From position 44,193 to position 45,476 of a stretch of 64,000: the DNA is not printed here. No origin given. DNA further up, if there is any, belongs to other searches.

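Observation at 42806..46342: Second kinase module: STPK, TPR/beta/TM paralog and secreted lectin-like lipoprotein, with overlapping stop/start codons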

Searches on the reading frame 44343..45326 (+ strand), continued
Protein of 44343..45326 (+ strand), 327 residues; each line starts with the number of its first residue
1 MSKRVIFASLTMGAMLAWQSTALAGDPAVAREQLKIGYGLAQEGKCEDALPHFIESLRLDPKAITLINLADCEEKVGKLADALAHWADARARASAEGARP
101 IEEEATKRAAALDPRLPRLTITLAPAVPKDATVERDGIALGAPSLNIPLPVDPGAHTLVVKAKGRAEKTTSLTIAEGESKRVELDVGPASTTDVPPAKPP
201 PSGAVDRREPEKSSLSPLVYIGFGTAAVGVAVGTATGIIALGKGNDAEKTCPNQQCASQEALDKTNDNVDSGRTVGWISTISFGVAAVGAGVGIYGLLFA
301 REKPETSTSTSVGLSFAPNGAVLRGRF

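Call 61: find_encoding_contigs(protein=P0010, flank=5000, max_places=2)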
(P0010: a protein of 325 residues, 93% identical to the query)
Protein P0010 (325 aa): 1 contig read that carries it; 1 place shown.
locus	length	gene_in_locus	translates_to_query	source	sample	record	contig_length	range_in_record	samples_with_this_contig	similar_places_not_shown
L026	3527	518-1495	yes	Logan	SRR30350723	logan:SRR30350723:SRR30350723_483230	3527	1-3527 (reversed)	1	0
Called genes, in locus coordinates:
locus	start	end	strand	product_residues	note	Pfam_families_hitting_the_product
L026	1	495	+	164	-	?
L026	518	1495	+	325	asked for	-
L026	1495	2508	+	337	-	-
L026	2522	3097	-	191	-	PF01327:Pep_deformylase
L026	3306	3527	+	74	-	?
